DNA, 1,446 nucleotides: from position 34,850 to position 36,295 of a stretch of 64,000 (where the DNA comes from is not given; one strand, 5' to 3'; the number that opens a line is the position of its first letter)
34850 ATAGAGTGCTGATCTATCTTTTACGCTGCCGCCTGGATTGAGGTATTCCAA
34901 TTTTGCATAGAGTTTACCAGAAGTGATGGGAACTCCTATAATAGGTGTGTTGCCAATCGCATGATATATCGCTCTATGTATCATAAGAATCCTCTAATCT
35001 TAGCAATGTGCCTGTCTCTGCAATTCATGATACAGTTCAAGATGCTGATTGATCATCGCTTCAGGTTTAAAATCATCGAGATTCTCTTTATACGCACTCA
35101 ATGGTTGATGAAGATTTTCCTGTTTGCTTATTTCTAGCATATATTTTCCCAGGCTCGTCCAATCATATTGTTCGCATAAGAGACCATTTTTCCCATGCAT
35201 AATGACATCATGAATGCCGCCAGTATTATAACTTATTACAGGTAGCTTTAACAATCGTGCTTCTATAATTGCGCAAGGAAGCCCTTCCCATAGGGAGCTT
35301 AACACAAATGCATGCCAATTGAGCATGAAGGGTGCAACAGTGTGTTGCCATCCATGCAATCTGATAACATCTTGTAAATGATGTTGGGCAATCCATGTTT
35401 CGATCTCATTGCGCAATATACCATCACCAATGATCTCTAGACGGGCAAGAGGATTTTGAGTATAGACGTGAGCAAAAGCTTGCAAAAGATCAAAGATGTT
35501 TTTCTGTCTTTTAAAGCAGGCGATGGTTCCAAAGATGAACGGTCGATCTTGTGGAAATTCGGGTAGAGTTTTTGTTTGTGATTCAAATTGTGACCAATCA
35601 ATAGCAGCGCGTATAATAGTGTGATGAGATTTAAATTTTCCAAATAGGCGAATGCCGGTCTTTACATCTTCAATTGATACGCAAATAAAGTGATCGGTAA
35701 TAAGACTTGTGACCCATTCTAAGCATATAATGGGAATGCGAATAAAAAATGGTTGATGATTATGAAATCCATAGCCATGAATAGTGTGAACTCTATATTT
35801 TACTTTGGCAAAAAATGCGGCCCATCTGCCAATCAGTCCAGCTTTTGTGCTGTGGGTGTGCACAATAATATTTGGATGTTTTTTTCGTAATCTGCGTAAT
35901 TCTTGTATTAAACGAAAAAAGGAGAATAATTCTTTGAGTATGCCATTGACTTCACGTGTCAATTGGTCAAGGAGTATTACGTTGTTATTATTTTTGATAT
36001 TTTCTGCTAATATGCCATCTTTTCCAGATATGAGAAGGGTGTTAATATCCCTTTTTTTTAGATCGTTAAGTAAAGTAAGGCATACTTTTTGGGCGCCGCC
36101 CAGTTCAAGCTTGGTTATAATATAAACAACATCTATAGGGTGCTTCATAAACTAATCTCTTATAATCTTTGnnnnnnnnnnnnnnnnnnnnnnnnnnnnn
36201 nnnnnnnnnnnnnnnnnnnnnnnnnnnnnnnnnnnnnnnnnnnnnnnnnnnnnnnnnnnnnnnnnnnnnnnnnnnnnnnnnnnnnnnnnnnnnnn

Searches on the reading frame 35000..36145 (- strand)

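Call 63: search_protein_families(library=pfam, proteins=[window:35000-36145:-], max_evalue=0.0001)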
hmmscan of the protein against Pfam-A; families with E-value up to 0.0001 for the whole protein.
window:35000-36145:- (381 aa): 5 families
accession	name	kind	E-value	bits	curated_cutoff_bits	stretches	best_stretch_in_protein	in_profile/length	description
PF00534.26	Glycos_transf_1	-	6.7e-30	104.3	26.4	1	200-353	13-169/172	Glycosyl transferases group 1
PF13692.12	Glyco_trans_1_4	-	3.3e-23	83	27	1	206-339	5-139/142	Glycosyl transferases group 1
PF13439.12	Glyco_transf_4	-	6.6e-12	46.2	28.5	1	16-183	2-167/170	Glycosyltransferase Family 4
PF13477.12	Glyco_trans_4_2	-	7.7e-06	26.6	23.4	1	21-132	12-116/139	Glycosyl transferase 4-like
PF13579.12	Glyco_trans_4_4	-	2.1e-05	25.4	29.7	1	76-133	56-112/158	Glycosyl transferase 4-like domain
